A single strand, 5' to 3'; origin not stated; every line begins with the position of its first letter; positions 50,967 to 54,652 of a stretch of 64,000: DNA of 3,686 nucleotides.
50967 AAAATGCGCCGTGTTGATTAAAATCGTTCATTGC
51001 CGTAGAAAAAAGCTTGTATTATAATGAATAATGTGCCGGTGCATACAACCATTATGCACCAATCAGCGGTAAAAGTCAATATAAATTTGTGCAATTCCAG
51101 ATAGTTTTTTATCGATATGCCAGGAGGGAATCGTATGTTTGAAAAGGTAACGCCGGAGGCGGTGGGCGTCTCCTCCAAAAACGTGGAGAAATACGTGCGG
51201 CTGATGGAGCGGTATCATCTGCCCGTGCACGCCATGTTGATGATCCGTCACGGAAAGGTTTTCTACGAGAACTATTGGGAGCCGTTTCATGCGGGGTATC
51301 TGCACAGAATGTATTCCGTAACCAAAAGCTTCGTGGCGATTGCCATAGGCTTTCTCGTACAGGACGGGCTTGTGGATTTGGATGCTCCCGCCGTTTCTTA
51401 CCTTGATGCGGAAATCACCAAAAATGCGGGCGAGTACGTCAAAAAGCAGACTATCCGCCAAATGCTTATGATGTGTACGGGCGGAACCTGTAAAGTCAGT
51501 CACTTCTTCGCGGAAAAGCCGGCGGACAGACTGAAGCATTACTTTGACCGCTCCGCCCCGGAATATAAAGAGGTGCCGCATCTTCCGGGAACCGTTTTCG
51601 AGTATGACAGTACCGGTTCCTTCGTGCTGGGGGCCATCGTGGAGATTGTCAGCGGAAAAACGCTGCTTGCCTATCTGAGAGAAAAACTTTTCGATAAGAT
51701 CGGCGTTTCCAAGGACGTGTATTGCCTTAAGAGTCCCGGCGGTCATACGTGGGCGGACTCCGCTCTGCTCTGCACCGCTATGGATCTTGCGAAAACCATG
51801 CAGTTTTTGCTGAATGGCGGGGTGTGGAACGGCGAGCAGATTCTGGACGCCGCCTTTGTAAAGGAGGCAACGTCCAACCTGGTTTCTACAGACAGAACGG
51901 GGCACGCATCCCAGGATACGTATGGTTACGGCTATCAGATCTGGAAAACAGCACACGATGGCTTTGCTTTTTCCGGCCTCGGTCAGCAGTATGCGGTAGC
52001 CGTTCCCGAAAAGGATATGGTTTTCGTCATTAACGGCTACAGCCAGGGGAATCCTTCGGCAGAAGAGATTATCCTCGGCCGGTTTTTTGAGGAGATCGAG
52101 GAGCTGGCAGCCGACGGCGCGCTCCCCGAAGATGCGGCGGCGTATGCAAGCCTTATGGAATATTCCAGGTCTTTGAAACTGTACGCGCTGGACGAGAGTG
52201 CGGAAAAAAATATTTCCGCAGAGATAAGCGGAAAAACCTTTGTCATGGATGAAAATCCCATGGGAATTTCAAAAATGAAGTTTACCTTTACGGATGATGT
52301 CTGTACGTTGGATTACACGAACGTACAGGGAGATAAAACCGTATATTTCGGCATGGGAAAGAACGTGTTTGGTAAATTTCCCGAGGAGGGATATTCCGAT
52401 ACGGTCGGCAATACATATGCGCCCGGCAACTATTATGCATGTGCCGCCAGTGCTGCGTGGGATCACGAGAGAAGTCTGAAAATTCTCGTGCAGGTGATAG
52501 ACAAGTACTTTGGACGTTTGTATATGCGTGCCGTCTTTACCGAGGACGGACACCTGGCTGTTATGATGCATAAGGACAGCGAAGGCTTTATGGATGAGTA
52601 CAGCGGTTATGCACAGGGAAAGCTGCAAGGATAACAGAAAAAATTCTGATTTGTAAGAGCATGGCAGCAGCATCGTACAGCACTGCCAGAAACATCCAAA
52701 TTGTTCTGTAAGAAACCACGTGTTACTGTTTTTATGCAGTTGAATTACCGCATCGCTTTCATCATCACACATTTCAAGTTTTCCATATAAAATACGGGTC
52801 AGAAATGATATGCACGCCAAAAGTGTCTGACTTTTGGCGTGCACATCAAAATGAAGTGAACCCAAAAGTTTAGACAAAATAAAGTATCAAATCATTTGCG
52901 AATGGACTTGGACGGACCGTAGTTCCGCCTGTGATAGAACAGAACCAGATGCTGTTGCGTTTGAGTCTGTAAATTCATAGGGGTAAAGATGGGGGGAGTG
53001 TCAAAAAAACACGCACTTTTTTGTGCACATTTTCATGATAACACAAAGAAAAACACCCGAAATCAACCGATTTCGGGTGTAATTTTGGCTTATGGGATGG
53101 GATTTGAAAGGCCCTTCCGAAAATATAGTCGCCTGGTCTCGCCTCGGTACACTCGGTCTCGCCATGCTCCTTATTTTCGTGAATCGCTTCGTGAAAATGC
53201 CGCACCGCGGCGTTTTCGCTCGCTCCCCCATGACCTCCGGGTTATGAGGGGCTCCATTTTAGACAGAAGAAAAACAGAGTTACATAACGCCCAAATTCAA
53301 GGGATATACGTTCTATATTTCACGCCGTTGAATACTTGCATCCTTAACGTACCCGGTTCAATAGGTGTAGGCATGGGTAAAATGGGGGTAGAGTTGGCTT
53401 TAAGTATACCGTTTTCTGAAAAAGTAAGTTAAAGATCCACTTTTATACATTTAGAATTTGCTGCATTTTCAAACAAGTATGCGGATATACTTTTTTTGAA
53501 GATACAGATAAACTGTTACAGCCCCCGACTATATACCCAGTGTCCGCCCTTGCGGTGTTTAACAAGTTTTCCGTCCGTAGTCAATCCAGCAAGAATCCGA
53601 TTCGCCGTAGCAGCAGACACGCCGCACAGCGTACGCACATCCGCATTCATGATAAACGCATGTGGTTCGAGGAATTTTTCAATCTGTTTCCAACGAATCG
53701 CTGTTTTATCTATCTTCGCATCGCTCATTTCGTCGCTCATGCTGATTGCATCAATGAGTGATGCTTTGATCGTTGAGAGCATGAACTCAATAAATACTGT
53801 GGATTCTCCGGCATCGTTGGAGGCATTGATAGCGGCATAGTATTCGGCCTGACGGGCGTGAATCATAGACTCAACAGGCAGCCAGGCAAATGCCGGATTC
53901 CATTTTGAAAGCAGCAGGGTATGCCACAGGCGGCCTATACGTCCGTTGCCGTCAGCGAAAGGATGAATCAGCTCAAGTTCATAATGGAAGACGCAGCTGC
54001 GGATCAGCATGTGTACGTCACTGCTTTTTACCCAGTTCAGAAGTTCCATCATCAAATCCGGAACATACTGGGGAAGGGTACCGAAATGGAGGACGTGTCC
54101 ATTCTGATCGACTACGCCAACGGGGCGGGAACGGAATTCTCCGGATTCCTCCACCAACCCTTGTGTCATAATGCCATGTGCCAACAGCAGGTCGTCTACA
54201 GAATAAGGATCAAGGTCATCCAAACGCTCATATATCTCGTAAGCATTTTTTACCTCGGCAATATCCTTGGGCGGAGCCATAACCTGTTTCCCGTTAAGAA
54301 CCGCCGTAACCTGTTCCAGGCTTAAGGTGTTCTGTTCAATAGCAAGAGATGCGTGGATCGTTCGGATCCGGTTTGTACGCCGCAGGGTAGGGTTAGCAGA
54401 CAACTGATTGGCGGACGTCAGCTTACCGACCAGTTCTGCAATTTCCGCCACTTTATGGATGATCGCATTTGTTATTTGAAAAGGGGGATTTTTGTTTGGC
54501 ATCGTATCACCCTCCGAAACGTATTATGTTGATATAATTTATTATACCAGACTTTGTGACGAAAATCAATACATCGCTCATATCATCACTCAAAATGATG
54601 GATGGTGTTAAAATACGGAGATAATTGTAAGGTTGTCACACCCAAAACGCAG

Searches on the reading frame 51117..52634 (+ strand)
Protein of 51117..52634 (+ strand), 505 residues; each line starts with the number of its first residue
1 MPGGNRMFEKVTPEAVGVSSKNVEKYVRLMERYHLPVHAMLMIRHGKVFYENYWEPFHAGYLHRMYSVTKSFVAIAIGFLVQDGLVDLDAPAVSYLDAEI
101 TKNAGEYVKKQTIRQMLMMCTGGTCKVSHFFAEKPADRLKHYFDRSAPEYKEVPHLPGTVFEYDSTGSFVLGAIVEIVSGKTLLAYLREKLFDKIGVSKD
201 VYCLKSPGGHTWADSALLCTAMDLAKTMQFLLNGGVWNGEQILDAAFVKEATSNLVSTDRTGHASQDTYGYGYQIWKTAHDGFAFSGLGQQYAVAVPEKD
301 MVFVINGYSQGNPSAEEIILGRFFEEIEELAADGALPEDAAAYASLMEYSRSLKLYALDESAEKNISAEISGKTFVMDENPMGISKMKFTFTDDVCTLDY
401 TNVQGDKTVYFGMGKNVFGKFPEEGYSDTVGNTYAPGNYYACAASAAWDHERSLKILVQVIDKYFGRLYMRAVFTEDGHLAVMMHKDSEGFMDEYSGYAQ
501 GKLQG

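Call 104: search_protein_families(library=pfam, proteins=[window:51117-52634:+], max_evalue=0.001)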
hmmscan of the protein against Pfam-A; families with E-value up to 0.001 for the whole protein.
window:51117-52634:+ (505 aa): 1 family
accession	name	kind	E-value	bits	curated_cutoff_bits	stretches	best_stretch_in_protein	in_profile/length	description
PF00144.29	Beta-lactamase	-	1.1e-35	123.9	27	1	28-312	7-311/329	Beta-lactamase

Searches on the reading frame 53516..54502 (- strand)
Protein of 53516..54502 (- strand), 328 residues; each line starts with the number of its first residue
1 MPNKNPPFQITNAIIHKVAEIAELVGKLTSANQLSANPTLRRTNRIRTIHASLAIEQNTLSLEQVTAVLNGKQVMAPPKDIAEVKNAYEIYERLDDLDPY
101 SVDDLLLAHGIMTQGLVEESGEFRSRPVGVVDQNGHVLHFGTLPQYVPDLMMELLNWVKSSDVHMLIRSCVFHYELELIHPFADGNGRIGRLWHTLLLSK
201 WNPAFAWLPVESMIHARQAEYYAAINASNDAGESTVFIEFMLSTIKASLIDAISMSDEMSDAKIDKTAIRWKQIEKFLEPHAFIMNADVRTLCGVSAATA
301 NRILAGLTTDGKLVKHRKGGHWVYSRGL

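Call 26: search_protein_families(library=pfam, proteins=[window:53516-54502:-], max_evalue=0.01)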
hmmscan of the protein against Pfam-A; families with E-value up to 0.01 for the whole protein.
window:53516-54502:- (328 aa): 2 families
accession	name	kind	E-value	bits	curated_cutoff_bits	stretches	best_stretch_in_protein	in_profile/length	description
PF02661.23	Fic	-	7.6e-18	65.6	24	1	100-198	2-93/93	Fic/DOC family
PF08220.18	HTH_DeoR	-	0.005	17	21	0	270-319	1-50/57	DeoR-like helix-turn-helix domain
